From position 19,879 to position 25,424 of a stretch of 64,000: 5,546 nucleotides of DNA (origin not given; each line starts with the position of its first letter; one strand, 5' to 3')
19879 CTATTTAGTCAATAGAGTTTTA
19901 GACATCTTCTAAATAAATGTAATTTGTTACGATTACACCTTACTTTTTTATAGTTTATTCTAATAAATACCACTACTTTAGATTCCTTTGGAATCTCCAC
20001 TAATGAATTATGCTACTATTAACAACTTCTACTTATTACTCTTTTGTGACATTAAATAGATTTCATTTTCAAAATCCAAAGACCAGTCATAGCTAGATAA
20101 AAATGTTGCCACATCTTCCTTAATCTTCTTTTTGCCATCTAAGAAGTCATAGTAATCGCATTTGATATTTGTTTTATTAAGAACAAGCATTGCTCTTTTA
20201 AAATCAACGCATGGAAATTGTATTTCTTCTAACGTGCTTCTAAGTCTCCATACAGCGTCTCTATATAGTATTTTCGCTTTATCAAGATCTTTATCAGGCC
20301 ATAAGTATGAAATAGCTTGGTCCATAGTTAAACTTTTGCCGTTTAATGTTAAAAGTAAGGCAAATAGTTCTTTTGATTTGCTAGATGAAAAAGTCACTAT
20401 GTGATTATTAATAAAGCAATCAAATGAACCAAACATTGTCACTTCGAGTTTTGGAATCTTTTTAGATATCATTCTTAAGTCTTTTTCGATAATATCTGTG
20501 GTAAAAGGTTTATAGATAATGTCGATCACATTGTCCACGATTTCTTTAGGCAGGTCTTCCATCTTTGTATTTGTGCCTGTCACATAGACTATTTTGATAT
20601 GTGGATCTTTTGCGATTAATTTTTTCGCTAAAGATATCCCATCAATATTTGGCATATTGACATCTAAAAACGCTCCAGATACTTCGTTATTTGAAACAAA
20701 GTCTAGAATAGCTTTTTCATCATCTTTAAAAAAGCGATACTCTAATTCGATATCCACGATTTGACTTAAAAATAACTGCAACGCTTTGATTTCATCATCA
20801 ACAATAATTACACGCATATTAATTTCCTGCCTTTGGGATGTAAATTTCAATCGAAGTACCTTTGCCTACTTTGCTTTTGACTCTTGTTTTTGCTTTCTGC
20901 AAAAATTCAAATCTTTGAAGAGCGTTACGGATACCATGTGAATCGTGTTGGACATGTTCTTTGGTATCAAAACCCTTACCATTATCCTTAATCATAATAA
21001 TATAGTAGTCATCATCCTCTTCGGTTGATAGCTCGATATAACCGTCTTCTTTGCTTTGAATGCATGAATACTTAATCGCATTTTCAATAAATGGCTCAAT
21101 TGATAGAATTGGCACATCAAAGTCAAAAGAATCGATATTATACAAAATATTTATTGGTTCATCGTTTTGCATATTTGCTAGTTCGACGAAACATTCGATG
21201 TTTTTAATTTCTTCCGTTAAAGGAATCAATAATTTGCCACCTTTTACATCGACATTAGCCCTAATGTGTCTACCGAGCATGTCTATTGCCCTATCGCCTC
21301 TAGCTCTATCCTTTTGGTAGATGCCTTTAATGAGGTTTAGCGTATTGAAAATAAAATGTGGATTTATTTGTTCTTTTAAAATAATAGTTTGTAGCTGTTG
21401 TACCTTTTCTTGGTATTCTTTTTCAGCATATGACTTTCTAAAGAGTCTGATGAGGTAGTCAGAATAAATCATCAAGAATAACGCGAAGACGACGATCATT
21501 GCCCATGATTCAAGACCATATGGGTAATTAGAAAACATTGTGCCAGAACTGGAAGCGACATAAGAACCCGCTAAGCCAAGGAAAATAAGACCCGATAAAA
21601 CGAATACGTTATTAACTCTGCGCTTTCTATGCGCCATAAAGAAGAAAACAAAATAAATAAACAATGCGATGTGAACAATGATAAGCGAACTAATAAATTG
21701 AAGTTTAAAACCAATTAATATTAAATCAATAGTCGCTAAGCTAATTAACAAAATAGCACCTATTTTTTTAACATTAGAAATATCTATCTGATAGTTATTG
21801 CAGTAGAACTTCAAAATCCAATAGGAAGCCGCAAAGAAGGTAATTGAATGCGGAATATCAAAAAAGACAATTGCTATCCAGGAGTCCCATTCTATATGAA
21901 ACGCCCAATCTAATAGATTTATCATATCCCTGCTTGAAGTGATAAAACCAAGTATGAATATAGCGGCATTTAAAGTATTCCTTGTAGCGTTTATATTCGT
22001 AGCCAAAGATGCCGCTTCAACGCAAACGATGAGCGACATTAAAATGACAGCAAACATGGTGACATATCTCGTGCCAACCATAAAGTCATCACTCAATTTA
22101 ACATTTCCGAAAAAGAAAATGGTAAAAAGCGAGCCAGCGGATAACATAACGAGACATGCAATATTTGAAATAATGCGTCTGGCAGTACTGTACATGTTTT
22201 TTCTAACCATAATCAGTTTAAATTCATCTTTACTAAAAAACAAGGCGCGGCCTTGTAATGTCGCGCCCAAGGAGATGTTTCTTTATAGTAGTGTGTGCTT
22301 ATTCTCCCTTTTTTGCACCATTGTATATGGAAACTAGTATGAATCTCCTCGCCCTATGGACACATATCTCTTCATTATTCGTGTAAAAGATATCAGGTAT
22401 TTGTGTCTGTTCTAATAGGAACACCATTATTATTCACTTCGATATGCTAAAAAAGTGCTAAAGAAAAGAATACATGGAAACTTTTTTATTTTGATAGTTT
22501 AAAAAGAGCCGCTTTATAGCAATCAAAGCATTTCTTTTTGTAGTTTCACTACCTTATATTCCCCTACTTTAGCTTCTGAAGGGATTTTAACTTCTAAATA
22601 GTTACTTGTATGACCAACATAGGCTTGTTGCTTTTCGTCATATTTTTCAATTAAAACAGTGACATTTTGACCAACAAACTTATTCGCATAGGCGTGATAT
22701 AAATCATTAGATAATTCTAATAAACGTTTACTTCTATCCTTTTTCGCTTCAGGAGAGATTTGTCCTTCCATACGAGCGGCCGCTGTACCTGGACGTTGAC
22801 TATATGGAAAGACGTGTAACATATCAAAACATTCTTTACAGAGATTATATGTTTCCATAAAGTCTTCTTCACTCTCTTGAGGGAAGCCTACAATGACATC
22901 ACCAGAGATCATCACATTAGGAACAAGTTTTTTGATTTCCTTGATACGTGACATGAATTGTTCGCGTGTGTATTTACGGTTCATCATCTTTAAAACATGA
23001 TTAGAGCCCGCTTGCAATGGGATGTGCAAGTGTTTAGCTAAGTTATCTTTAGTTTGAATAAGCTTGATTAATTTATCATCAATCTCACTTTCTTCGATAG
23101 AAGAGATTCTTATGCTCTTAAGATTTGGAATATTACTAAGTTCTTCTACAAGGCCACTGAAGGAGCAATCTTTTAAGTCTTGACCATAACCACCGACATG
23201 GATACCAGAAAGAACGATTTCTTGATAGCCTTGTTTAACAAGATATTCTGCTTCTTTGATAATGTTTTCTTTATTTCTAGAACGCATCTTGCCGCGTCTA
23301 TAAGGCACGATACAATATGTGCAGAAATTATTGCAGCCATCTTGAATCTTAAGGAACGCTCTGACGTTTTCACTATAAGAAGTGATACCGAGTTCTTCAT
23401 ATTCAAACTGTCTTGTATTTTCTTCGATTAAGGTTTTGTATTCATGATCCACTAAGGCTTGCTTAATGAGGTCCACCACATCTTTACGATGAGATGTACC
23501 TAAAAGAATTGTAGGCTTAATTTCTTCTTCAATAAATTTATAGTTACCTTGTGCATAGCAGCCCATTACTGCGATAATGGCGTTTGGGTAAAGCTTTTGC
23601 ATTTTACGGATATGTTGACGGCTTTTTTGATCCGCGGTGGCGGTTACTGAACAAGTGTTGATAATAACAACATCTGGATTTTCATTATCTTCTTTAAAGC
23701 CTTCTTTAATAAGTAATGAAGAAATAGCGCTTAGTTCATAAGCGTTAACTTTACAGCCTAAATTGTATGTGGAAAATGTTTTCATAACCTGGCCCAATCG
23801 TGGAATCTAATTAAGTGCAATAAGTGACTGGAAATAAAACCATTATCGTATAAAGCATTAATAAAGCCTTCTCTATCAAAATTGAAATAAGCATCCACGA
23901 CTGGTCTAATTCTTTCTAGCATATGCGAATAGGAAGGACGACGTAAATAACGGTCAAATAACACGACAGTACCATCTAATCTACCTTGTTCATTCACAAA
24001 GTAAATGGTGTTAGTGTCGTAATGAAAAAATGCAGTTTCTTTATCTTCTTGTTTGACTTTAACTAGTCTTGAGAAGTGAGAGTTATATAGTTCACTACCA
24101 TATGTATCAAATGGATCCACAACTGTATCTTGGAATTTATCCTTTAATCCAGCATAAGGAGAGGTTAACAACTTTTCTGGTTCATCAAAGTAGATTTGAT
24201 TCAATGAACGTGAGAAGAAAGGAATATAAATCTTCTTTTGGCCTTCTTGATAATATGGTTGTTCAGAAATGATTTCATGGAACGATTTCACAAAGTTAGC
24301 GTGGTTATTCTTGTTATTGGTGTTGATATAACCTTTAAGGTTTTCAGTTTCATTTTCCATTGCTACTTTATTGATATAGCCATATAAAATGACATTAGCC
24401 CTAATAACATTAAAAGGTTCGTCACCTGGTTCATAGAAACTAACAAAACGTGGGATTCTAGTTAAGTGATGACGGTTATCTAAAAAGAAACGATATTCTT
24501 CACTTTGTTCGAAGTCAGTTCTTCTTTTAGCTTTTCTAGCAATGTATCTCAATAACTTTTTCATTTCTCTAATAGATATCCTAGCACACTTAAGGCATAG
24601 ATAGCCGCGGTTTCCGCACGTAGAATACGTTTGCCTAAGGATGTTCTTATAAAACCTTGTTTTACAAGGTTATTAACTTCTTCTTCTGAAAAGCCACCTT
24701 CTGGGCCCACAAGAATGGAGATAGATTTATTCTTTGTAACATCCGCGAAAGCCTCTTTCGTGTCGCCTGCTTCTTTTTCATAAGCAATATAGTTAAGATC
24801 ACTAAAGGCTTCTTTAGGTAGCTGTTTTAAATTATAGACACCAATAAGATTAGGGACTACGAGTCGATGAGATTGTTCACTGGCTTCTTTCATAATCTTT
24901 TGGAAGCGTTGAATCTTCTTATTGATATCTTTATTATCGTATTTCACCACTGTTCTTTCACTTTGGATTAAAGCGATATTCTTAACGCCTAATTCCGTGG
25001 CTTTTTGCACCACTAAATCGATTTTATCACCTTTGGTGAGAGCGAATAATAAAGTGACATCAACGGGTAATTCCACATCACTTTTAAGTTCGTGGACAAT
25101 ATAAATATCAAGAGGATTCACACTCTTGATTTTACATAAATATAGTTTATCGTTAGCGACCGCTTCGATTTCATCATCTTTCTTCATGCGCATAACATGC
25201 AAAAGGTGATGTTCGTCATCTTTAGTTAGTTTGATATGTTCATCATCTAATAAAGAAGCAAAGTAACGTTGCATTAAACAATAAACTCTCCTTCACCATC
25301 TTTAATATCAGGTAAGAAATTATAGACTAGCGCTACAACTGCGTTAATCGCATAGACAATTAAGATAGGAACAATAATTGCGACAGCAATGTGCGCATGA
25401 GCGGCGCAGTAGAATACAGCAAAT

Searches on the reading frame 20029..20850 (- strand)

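Call 92: search_protein_families(library=pfam, proteins=[window:20029-20850:-], max_evalue=0.001)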
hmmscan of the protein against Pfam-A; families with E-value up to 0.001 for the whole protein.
window:20029-20850:- (273 aa): 1 family
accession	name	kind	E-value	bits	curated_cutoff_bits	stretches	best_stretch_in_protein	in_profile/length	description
PF00072.30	Response_reg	-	2.7e-13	50.5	30.2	1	14-123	1-108/111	Response regulator receiver domain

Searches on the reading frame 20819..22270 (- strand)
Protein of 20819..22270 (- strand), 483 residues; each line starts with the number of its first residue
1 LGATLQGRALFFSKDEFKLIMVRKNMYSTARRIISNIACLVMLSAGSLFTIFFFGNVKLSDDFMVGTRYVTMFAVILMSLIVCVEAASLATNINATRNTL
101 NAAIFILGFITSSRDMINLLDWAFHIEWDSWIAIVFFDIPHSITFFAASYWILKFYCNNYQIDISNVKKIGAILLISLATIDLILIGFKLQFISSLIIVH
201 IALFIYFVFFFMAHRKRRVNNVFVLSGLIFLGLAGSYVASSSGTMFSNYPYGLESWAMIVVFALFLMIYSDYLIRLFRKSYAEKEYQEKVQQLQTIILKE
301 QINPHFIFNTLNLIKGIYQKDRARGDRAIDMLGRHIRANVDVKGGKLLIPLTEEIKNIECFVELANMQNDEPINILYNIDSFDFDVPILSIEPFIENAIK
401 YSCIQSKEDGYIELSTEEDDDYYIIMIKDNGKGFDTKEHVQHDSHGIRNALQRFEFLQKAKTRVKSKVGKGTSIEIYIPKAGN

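Call 58: search_protein_families(library=pfam, proteins=[window:20819-22270:-], max_evalue=0.001)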
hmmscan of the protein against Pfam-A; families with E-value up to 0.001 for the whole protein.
window:20819-22270:- (483 aa): 2 families
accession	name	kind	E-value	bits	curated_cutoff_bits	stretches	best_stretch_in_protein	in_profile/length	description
PF06580.19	His_kinase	-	1.7e-15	57.5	25.2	1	297-370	5-78/81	Histidine kinase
PF02518.31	HATPase_c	-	2e-06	28.6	26.4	1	394-480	13-109/111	Histidine kinase-, DNA gyrase B-, and HSP90-like ATPase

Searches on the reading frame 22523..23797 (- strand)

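Call 58: search_protein_families(library=pfam, proteins=[window:22523-23797:-], max_evalue=0.001)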
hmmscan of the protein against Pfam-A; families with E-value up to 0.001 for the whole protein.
window:22523-23797:- (424 aa): 2 families
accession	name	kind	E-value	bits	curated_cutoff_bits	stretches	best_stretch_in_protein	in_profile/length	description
PF04055.27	Radical_SAM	-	3.1e-26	93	29.5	1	150-319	2-165/166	Radical SAM superfamily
PF00919.26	UPF0004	-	1e-21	77.2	27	1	11-94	5-91/98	Uncharacterized protein family UPF0004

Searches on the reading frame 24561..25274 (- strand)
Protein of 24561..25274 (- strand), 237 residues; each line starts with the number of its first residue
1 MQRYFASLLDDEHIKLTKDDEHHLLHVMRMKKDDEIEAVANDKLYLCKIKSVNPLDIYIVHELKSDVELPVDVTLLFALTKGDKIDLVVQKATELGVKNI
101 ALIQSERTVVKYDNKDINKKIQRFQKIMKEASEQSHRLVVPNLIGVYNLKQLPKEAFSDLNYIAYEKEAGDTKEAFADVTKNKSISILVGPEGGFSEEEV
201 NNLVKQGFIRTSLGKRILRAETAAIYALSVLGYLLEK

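Call 92: search_protein_families(library=pfam, proteins=[window:24561-25274:-], max_evalue=0.001)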
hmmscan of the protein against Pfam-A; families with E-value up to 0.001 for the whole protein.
window:24561-25274:- (237 aa): 2 families
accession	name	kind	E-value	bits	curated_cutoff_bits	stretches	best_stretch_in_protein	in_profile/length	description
PF04452.19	Methyltrans_RNA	-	3.7e-53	179.9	23.9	1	68-231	2-164/165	RNA methyltransferase domain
PF20260.4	PUA_4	-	7e-09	36.1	23.9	1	16-58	1-44/48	RNA methyltransferase PUA domain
